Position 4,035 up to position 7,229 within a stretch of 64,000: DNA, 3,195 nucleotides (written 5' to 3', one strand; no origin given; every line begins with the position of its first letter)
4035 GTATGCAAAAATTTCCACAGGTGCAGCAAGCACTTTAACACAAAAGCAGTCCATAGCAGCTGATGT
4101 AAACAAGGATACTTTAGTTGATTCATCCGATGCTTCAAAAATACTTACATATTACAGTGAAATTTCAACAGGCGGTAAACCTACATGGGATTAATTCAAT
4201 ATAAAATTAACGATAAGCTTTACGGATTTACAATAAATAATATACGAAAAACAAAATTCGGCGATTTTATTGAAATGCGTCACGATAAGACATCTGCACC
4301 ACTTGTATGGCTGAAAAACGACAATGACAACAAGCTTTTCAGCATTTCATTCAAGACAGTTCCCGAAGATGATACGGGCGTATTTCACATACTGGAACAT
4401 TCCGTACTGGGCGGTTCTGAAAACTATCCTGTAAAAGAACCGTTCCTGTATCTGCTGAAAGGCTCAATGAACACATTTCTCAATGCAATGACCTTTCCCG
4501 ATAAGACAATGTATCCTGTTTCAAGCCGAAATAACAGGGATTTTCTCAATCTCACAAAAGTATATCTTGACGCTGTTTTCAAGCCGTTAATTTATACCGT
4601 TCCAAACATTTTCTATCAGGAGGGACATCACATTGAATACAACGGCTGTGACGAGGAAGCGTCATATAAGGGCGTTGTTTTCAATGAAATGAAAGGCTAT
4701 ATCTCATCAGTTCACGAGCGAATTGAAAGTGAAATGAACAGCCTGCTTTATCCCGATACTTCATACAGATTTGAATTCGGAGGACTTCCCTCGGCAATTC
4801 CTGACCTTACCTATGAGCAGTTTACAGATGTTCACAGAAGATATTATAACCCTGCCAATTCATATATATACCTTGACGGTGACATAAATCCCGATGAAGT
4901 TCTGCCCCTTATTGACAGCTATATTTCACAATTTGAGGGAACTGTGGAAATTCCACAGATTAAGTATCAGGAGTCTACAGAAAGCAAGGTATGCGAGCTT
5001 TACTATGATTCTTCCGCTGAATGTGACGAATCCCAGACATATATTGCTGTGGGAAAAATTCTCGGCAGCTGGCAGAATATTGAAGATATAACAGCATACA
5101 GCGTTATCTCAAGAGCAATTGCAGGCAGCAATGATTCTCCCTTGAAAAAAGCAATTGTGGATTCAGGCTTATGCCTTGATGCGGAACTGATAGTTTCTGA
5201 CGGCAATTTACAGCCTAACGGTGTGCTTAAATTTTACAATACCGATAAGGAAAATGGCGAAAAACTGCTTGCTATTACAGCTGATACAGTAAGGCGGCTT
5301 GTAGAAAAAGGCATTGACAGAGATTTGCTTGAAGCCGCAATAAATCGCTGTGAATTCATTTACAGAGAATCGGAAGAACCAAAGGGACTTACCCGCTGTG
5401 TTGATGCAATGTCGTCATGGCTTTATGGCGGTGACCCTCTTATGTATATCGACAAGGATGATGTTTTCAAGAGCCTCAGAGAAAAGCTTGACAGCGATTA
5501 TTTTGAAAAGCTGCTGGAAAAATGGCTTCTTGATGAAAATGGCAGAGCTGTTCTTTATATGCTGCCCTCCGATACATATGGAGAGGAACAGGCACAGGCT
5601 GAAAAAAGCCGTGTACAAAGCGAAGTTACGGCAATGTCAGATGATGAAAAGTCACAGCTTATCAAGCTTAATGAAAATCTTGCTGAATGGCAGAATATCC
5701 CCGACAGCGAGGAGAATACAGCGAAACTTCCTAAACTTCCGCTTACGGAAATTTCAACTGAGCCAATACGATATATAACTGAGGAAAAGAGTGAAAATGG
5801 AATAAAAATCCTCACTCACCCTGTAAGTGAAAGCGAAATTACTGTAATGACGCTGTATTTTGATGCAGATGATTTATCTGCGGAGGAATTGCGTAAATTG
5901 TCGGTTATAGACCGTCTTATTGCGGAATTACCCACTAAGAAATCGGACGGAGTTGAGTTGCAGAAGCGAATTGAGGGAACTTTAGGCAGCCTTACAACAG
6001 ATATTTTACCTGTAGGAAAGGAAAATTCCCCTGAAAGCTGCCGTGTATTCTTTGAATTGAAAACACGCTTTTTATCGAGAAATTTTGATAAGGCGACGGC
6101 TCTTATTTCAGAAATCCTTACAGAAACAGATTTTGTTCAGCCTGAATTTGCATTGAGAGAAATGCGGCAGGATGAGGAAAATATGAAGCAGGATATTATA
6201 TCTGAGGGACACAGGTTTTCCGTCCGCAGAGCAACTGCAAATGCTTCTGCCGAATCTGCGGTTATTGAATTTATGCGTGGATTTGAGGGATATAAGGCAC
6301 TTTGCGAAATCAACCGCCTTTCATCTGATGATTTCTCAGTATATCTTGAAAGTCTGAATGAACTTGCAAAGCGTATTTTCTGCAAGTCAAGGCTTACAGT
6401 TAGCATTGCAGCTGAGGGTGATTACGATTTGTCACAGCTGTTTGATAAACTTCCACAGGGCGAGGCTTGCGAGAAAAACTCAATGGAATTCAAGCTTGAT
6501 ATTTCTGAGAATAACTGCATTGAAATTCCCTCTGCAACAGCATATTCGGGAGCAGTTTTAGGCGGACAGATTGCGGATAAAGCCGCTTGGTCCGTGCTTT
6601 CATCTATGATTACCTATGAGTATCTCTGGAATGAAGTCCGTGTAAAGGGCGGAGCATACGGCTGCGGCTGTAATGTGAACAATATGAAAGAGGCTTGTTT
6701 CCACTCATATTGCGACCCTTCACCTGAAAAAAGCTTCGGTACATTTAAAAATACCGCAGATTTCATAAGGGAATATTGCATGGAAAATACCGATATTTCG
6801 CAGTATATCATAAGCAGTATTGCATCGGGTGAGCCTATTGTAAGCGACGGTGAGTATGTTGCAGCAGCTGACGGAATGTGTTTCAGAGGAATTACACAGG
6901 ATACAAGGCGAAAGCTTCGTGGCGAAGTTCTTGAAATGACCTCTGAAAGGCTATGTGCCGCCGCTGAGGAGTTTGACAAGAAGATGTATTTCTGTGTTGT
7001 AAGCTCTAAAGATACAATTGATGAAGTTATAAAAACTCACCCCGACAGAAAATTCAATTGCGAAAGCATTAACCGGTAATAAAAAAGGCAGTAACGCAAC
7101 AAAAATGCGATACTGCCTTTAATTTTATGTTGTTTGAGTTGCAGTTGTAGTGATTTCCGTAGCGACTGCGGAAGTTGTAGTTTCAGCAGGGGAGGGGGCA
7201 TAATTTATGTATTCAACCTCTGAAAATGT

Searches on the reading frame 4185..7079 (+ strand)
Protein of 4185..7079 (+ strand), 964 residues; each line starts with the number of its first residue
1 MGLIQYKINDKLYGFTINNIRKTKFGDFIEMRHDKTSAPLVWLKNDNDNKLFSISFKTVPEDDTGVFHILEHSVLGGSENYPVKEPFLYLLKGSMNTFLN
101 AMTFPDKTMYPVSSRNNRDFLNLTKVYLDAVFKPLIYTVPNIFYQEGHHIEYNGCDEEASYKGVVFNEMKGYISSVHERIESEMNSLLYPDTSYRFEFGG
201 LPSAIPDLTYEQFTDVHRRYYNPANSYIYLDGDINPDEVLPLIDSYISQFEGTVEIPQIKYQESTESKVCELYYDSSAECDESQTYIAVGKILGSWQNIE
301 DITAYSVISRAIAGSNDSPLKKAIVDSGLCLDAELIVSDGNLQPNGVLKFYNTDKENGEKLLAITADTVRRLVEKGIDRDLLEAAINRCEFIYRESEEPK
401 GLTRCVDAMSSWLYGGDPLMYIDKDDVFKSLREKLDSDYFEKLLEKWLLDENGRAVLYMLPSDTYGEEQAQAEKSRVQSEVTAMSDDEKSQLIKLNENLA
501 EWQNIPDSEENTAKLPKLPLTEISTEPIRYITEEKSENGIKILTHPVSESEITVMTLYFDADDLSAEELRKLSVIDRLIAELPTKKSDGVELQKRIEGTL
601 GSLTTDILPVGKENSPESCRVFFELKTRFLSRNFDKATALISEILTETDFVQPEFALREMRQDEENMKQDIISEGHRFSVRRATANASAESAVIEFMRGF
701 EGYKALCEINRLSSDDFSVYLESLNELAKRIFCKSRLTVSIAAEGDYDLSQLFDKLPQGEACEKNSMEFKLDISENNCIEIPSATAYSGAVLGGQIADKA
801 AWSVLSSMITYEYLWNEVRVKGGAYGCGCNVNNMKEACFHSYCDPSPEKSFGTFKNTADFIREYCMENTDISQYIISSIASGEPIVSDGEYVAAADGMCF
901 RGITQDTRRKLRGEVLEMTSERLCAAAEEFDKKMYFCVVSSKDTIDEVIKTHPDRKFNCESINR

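Call 85: search_protein_families(library=pfam, proteins=[window:4185-7079:+], max_evalue=0.0001)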
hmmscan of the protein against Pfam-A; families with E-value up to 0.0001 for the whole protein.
window:4185-7079:+ (964 aa): 3 families
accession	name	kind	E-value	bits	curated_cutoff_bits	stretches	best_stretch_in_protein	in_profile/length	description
PF08367.16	M16C_assoc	-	1.4e-43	149.3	25.3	1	459-709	1-252/252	Peptidase M16C associated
PF05193.26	Peptidase_M16_C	-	1.7e-27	96.9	23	1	207-388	1-180/181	Peptidase M16 inactive domain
PF22516.1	PreP_C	-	1.9e-23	83.4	27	1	801-939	29-170/173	PreP C-terminal domain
